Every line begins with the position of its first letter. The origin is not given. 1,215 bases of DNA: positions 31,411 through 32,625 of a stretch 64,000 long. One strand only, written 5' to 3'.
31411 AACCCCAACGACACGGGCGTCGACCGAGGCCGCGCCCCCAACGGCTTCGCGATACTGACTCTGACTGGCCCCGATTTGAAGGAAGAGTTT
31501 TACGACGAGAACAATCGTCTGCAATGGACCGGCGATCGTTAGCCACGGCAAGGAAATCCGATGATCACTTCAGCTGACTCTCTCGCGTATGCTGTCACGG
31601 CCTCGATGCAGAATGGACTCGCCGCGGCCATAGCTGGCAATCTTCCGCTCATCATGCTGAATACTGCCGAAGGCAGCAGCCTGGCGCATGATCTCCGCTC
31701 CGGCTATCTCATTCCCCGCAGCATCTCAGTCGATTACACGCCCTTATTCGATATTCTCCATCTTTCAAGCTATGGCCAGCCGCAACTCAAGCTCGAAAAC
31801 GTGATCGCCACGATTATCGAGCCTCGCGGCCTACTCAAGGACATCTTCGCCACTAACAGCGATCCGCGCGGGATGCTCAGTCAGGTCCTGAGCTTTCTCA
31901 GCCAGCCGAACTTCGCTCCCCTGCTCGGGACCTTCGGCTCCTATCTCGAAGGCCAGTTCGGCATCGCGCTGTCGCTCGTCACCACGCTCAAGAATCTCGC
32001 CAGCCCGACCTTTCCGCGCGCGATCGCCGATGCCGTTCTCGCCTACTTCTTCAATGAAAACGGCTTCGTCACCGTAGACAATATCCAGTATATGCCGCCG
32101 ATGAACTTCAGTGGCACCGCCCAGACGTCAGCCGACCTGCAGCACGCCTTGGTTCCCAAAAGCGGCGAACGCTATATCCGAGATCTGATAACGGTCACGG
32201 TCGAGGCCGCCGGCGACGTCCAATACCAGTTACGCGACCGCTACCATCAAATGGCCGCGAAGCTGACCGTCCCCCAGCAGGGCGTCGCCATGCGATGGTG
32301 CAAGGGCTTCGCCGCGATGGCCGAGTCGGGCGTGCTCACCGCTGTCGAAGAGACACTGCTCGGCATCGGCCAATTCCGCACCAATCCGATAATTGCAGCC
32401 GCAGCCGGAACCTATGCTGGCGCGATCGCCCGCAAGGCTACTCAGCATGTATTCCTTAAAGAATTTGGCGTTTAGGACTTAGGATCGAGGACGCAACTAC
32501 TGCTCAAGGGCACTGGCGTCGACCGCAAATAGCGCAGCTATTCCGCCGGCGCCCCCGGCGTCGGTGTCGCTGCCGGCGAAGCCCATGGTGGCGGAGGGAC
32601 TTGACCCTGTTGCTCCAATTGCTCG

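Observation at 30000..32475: Lower-GC two-gene pair: metallophosphoesterase with unusual N-terminal extension plus a 304-aa protein of unknown function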

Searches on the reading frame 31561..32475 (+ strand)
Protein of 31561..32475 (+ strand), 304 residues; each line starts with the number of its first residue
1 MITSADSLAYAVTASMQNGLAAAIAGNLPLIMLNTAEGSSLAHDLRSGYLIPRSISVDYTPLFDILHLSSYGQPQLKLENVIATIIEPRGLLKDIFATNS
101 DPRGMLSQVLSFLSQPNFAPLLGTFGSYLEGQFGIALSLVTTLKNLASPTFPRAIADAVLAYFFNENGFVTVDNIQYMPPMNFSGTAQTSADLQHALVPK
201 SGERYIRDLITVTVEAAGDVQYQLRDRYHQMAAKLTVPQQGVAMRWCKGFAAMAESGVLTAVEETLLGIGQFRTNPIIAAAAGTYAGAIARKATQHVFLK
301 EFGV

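Call 3: search_protein_families(library=pfam, proteins=[window:31561-32475:+], max_evalue=0.1)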
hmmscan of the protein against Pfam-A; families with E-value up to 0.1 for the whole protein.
window:31561-32475:+ (304 aa): 0 families

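Call 4: search_protein_families(library=padloc, proteins=[window:31561-32475:+], max_evalue=0.1)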
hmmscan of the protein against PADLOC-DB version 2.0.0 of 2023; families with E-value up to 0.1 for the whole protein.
window:31561-32475:+ (304 aa): 0 families

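Call 5: search_protein_families(library=ncbifam, proteins=[window:31561-32475:+], max_evalue=0.1)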
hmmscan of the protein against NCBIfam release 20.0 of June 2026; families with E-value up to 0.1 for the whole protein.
window:31561-32475:+ (304 aa): 0 families

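Call 6: find_homologous_proteins(query=window:31561-32475:+)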
Query window:31561-32475:+ (304 aa): 83 proteins with E <= 0.001 among 8000 candidates.
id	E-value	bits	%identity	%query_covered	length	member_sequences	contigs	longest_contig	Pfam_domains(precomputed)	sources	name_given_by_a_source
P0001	3.7e-194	661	100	100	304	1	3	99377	-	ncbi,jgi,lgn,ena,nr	ncbi:MAG TPA: hypothetical protein VMU41_09095 [Candidatus Binataceae bacterium]|nr:hypothetical pro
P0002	1.3e-165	568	85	100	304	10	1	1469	-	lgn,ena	-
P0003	6.9e-163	559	84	100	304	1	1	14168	-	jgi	jgi:hypothetical protein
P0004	2.4e-153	527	80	100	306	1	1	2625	-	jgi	-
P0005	3.0e-149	514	79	100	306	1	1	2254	-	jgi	jgi:hypothetical protein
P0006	4.5e-142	490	76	100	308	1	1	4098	-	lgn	-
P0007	3.3e-140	484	75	100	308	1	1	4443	-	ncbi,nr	ncbi:MAG TPA: hypothetical protein VHY56_10980 [Candidatus Binataceae bacterium]|nr:hypothetical pro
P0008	7.2e-140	483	75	100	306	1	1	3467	-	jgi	jgi:hypothetical protein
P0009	1.6e-136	472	73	100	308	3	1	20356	-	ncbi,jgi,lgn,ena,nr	ncbi:MAG TPA: hypothetical protein VMF50_10110 [Candidatus Binataceae bacterium]|nr:hypothetical pro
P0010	3.2e-136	471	73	100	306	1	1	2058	-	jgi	jgi:hypothetical protein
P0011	2.0e-134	465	71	100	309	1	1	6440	-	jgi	jgi:hypothetical protein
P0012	8.0e-134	463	70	100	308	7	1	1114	-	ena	-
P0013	2.8e-133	462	70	100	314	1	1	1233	-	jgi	jgi:hypothetical protein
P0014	3.1e-133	461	70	100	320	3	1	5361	-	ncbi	ncbi:MAG: hypothetical protein ABSG46_10795 [Candidatus Binataceae bacterium]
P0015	1.3e-128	446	69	100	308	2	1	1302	-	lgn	-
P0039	2.6e-90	321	53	99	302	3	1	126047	-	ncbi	-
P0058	1.7e-86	308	47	100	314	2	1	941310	-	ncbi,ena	-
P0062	1.1e-84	302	50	100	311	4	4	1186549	-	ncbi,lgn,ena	-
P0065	2.3e-83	298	51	99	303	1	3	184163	-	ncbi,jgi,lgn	jgi:hypothetical protein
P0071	2.2e-77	278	46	100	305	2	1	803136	-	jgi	jgi:hypothetical protein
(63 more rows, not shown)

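Call 8: find_encoding_contigs(protein=P0062, flank=8000, max_places=3)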
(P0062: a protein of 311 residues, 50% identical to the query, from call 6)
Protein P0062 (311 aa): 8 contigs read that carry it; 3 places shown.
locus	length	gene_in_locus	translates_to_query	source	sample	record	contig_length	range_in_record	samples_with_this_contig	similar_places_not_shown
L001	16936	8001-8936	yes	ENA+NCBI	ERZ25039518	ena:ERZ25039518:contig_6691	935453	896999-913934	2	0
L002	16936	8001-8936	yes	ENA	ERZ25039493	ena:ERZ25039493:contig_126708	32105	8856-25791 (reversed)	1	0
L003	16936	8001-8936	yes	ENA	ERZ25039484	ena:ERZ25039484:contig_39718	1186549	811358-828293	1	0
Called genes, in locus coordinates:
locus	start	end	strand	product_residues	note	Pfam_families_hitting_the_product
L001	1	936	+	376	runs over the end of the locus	PF01381:HTH_3, PF12844:HTH_19, PF13443:HTH_26 (weak), PF13560:HTH_31, PF13531:SBP_bac_11 (faint), PF12727:PBP_like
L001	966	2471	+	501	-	PF00171:Aldedh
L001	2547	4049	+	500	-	PF00171:Aldedh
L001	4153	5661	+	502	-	PF00171:Aldedh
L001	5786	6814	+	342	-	PF00248:Aldo_ket_red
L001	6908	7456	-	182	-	PF00174:Oxidored_molyb (weak)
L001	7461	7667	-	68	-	PF03459:TOBE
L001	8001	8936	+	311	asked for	-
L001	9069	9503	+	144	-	-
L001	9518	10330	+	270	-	PF00561:Abhydrolase_1, PF12146:Hydrolase_4, PF12697:Abhydrolase_6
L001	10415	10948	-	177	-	PF03330:DPBB_1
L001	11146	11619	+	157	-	PF13577:SnoaL_4, PF12680:SnoaL_2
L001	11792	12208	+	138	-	PF09537:DUF2383 (faint), PF19825:DUF6306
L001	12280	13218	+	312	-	PF10503:Esterase_PHB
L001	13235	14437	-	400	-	PF02771:Acyl-CoA_dh_N, PF02770:Acyl-CoA_dh_M, PF00441:Acyl-CoA_dh_1, PF08028:Acyl-CoA_dh_2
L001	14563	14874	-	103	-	-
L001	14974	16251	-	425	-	PF02515:CoA_transf_3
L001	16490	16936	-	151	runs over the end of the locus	PF01475:FUR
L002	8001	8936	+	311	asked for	-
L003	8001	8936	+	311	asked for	-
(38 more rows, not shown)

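Call 9: find_encoding_contigs(protein=P0058, flank=8000, max_places=2)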
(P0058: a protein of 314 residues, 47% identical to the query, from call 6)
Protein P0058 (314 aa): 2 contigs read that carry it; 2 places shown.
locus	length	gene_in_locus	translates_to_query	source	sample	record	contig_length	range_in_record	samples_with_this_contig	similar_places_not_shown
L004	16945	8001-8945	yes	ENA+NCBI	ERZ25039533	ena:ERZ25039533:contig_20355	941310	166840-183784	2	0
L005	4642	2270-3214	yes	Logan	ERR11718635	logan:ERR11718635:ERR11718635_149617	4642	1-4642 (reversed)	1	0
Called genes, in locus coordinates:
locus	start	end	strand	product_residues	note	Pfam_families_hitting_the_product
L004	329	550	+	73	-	-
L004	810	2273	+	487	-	-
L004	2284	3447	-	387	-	PF00501:AMP-binding, PF27533:CapK_C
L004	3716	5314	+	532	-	PF00083:Sugar_tr (weak), PF06609:TRI12, PF07690:MFS_1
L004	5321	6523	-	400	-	PF01764:Lipase_3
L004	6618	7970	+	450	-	PF00149:Metallophos (weak)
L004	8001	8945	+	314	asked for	-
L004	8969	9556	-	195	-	PF01066:CDP-OH_P_transf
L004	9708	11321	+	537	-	PF00890:FAD_binding_2, PF02910:Succ_DH_flav_C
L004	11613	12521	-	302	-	PF01522:Polysacc_deac_1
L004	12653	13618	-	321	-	PF01073:3Beta_HSD, PF01370:Epimerase, PF02719:Polysacc_synt_2, PF04321:RmlD_sub_bind, PF16363:GDP_Man_Dehyd, PF07993:NAD_binding_4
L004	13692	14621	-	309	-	PF00551:Formyl_trans_N, PF02911:Formyl_trans_C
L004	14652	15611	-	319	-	PF00535:Glycos_transf_2, PF10111:Glyco_tranf_2_2 (weak), PF13641:Glyco_tranf_2_3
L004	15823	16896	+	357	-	PF05643:GNA1162-like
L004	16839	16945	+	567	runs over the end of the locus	PF02366:PMT, PF13231:PMT_2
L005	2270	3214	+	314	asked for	-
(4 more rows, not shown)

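Call 10: find_encoding_contigs(protein=P0071, flank=8000, max_places=2)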
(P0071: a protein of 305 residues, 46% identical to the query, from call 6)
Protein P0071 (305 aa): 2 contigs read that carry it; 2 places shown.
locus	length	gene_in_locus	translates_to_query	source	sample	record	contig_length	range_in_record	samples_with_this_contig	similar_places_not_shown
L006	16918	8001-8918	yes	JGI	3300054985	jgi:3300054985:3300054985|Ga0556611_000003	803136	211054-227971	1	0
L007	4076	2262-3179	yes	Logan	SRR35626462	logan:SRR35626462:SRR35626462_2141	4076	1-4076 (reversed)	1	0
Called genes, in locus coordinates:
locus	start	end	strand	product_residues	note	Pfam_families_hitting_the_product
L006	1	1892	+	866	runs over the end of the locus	PF02739:5_3_exonuc_N, PF01367:5_3_exonuc, PF14520:HHH_5 (faint), PF21176:RecR_HhH (faint), PF22619:DNA_polI_exo1 (weak), PF00476:DNA_pol_A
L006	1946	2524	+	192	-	PF07638:Sigma70_ECF, PF04542:Sigma70_r2, PF08281:Sigma70_r4_2, PF04545:Sigma70_r4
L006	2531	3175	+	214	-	PF13490:zf-HC2 (weak)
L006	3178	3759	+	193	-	-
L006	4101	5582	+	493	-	PF22842:Pel9A-like_beta_helix (weak), PF05048:NosD (weak), PF13229:Beta_helix (weak), PF05048:NosD (weak)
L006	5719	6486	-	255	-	PF00106:adh_short, PF08659:KR (faint), PF13561:adh_short_C2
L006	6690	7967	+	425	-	PF00149:Metallophos (weak)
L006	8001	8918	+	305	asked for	-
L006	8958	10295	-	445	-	PF00296:Bac_luciferase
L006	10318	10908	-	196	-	-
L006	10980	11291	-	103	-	-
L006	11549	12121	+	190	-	PF04542:Sigma70_r2, PF08281:Sigma70_r4_2, PF04545:Sigma70_r4, PF13384:HTH_23 (weak)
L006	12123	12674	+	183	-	PF13490:zf-HC2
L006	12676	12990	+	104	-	-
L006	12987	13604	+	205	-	-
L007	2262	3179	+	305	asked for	-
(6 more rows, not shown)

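Call 17: predict_structure(alignment_id=A1)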
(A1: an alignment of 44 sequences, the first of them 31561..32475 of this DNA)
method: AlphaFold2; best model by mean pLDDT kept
length: 304 residues; sequences in the alignment: 44
mean_pLDDT: 83.4   pTM: 0.86
mean pLDDT of the five models: 83.4, 80.0, 77.3, 75.3, 62.1
residues with pLDDT >= 90: 97; 70-90: 161; 50-70: 46; < 50: 0
segments of 3 or more residues with pLDDT < 50: none
pLDDT, mean of each block of 10 residues (from residue 1): 72 89 87 81 88 87 89 80 73 73 76 78 69 77 74 88 88 87 66 68 86 93 93 92 94 95 87 81 94 94 88
secondary structure, 60 per line:
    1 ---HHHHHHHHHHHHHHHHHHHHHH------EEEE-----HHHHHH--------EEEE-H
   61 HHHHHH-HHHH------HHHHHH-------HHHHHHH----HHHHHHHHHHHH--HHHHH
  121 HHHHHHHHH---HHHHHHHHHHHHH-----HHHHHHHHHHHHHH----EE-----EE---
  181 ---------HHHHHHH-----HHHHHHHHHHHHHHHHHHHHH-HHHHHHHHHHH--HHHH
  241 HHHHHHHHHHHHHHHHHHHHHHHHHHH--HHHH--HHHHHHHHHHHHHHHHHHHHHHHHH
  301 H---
elements in order: H4-25 E32-35 H41-46 E55-58 H60-66 H68-71 H78-83 H91-97 H102-113 H116-129 H133-145 H151-164 H190-196 H202-222 H224-234 H237-267 H270-273 H276-301
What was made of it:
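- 31933..32475 (+): Partner residues 125-304 plus stop codon: the conserved core of the new family. The last 65 residues (32278-32472) are nearly invariant: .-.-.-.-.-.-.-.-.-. ... V-E ... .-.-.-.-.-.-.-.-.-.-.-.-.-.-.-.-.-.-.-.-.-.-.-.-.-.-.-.. The AF2 model has pLDDT above 90 over the two long C-terminal helices (call 17).
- AF2 pLDDT 83, pTM 0.86, all helical (call 17).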

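Call 20: search_solved_structures(query=A1, max_evalue=10)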
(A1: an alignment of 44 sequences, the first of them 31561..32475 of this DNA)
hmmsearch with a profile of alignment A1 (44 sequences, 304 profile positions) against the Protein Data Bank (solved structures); distinct sequences matched with E-value up to 10: 3.
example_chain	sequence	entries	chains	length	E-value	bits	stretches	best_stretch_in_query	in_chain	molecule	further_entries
5xbj_A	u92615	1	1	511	0.69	12.5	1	136-227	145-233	Flagellar hook-associated protein FlgK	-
4ysj_A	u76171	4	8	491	0.71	12.4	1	241-288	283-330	Calmodulin-like domain protein kinase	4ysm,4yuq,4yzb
9lni_A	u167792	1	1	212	1.1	11.8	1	39-117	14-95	ZZ1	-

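Call 21: find_related_loci(query=A1, collection=genome_contigs, flank=6000)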
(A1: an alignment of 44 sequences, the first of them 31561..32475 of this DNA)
Query A1 (304 aa) in genome_contigs; peptide patterns used: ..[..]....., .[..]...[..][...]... (x = any residue, [..] = any of these).
30 stretches matched a pattern; 15 encode a relative of the query (tblastn E <= 1e-3); 15 distinct loci.
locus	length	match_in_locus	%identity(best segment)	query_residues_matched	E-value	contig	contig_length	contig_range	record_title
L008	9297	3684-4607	73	1-304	1e-147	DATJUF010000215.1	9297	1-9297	MAG TPA_asm: Candidatus Binataceae bacterium isolate SMAG_U15039 k141_3848459, whole genome shotgun sequence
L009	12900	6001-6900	53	1-302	4e-99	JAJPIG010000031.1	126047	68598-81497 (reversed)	MAG: Proteobacteria bacterium isolate Centralia_MAG_294 k107_34698131, whole genome shotgun sequence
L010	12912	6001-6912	51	1-304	3e-94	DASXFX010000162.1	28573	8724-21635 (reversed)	MAG TPA_asm: Candidatus Binataceae bacterium isolate SMAG_U5149 k141_2787384, whole genome shotgun sequence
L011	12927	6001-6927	50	1-304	5e-93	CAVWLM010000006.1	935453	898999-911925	MAG: uncultured delta proteobacterium isolate MFD04434.bin.1.44 genome assembly, contig: contig_6691, whole genome shotg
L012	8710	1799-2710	52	1-304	5e-93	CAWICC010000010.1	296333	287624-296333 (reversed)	MAG: uncultured delta proteobacterium isolate MFD09495.bin.2.82 genome assembly, contig: contig_9750, whole genome shotg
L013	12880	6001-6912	49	1-304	1e-92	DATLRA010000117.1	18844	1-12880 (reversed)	MAG TPA_asm: Candidatus Binataceae bacterium isolate SMAG_U13892 k141_705509, whole genome shotgun sequence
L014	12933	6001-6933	47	1-304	4e-91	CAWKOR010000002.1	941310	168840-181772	MAG: uncultured delta proteobacterium isolate MFD04944.bin.1.36 genome assembly, contig: contig_20355, whole genome shot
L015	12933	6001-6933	50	1-304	4e-91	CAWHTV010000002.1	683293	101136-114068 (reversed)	MAG: uncultured delta proteobacterium isolate MFD05705.bin.2.88 genome assembly, contig: contig_15149, whole genome shot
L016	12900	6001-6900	51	1-301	1e-84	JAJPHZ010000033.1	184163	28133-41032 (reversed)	MAG: Proteobacteria bacterium isolate Centralia_MAG_231 k107_10550387, whole genome shotgun sequence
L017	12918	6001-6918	47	1-304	2e-82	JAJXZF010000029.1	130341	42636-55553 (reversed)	MAG: Deltaproteobacteria bacterium isolate BP7.bin41 NODE_120_length_130341_cov_3.949099, whole genome shotgun sequence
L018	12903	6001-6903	47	1-304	5e-80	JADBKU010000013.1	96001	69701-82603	MAG: bacterium isolate Bu91 bin.91_contig13, whole genome shotgun sequence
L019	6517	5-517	57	124-304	3e-53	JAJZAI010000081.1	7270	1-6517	MAG: Deltaproteobacteria bacterium isolate FK5.bin90 NODE_17393_length_7270_cov_2.206216, whole genome shotgun sequence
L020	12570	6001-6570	45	127-304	2e-47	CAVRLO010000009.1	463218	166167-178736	MAG: uncultured Candidatus Rokubacteria bacterium isolate MFD04850.bin.2.308 genome assembly, contig: contig_24324, whol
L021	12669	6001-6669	36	88-304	1e-30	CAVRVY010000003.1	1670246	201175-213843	MAG: uncultured delta proteobacterium isolate MFD05512.bin.2.52 genome assembly, contig: contig_2892, whole genome shotg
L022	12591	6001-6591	34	131-299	6e-25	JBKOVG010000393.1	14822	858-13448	MAG: Candidatus Methylomirabilota bacterium isolate GM_EKS_MAG_00050 GM_EKS_000000952515, whole genome shotgun sequence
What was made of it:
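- The family is far too rare and patchy for a general lipid-remodelling function (15 of 185,579 species genomes, call 21).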

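Call 29: search_protein_families(library=pfam, proteins=[L020:3935-5479:-, L020:6589-8589:-, L020:2003-3841:-, L021:6736-8454:+, L021:3505-5388:-, L021:5545-6672:+], max_evalue=0.01)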
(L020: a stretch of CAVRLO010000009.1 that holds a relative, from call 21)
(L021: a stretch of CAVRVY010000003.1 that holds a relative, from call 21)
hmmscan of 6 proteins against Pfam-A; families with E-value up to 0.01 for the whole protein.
L020:3935-5479:- (514 aa): 2 families
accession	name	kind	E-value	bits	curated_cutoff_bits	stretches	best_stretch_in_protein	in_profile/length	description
PF00149.33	Metallophos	-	7.7e-10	40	21.5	1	31-213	5-137/191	Calcineurin-like phosphoesterase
PF07831.19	PYNP_C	-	0.0078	16.3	27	0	192-232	5-45/75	Pyrimidine nucleoside phosphorylase C-terminal domain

L020:6589-8589:- (666 aa): 7 families
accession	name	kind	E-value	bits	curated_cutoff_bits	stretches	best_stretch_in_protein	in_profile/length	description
PF20308.4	TPR-S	-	2.1e-16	60.8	27.6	1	235-361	2-102/102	Tetratricopeptide Repeats-Sensor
PF07719.23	TPR_2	-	1.4e-07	31.5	27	1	219-252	1-34/34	Tetratricopeptide repeat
PF13414.12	TPR_11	-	1.5e-07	31.4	26.8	0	276-301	10-35/42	TPR repeat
PF13281.12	MAP3K_TRAF_bd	-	1.6e-07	31.1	24.1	1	298-452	216-353/371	MAP3K TRAFs-binding domain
PF00515.34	TPR_1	-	7.2e-07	29.2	27.8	1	219-252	1-34/34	Tetratricopeptide repeat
PF13428.12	TPR_14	-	7.9e-06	26.5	23.5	1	274-302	15-43/44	Tetratricopeptide repeat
PF13431.12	TPR_17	-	0.00013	22.4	24.4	0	283-302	2-21/34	Tetratricopeptide repeat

L020:2003-3841:- (612 aa): 4 families
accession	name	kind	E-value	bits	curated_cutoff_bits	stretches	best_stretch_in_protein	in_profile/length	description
PF12770.12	CHAT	-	3.5e-08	33.7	24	1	225-353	162-286/289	CHAT domain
PF20308.4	TPR-S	-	0.00024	22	27.6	1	380-481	18-94/102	Tetratricopeptide Repeats-Sensor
PF00515.34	TPR_1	-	0.0041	17.3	27.8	0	441-467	4-30/34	Tetratricopeptide repeat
PF14938.12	SNAP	-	0.0083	16.1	25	0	431-470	107-147/282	Soluble NSF attachment protein, SNAP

L021:6736-8454:+ (572 aa): 1 family
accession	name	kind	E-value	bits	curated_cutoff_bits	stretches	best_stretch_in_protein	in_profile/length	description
PF01734.28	Patatin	-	1.5e-09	38.8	27.7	1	9-262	1-188/191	Patatin-like phospholipase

L021:3505-5388:- (627 aa): 0 families

L021:5545-6672:+ (375 aa): 0 families

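Call 51: search_protein_families(library=phrogs, proteins=[window:31561-32475:+], max_evalue=0.1)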
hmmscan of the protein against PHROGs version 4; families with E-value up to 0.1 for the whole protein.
window:31561-32475:+ (304 aa): 1 family
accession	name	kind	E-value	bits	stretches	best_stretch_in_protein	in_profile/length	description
phrog_31599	-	unknown function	0.042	15.1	1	189-249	50-108/111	-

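Call 54: find_encoding_contigs(protein=P0065, flank=7000, max_places=1)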
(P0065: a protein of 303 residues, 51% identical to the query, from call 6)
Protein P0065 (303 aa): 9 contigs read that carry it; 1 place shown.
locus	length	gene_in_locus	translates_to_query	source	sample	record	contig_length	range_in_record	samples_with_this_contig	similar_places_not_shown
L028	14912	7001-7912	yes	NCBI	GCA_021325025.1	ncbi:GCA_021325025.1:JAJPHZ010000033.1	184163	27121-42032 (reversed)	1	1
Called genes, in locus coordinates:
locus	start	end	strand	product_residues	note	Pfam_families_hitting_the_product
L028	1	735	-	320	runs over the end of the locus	PF01745:IPT, PF01715:IPPT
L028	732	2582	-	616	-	PF13589:HATPase_c_3, PF01119:DNA_mis_repair, PF08676:MutL_C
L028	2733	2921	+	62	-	PF00830:Ribosomal_L28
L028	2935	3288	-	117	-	PF03960:ArsC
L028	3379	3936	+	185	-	-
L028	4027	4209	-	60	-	-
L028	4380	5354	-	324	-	PF13472:Lipase_GDSL_2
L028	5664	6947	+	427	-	-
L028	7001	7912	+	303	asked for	-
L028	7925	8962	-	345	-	PF08240:ADH_N, PF00890:FAD_binding_2 (weak), PF00107:ADH_zinc_N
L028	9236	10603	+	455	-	PF00296:Bac_luciferase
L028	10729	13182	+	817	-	PF02515:CoA_transf_3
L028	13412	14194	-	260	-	PF00561:Abhydrolase_1, PF12146:Hydrolase_4, PF12697:Abhydrolase_6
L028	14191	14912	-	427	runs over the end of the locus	PF00296:Bac_luciferase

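Call 55: find_encoding_contigs(protein=P0039, flank=7000, max_places=1)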
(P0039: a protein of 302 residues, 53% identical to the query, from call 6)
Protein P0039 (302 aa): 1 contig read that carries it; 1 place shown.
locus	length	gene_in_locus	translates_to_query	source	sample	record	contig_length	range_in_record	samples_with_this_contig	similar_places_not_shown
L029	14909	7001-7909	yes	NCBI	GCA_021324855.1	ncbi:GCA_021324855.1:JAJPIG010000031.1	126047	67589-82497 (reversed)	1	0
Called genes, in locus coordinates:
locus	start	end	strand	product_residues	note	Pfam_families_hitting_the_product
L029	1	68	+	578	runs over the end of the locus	PF06505:XylR_N, PF02830:V4R, PF00158:Sigma54_activat, PF14532:Sigma54_activ_2, PF07728:AAA_5 (weak), PF25601:AAA_lid_14, PF02954:HTH_8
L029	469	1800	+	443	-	PF00155:Aminotran_1_2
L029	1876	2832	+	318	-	PF01073:3Beta_HSD, PF01370:Epimerase, PF05368:NmrA (weak), PF13460:NAD_binding_10, PF16363:GDP_Man_Dehyd, PF07993:NAD_binding_4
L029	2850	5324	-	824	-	PF03176:MMPL (weak)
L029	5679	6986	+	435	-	-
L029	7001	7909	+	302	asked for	-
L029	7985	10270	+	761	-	PF00732:GMC_oxred_N, PF01266:DAO (faint), PF07992:Pyr_redox_2 (faint), PF05199:GMC_oxred_C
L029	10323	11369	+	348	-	-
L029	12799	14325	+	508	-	PF13091:PLDc_2, PF00614:PLDc (weak), PF13091:PLDc_2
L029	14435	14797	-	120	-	PF00072:Response_reg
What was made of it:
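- The same arrangement is seen in metagenome contigs (calls 9, 10, 54, 55).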
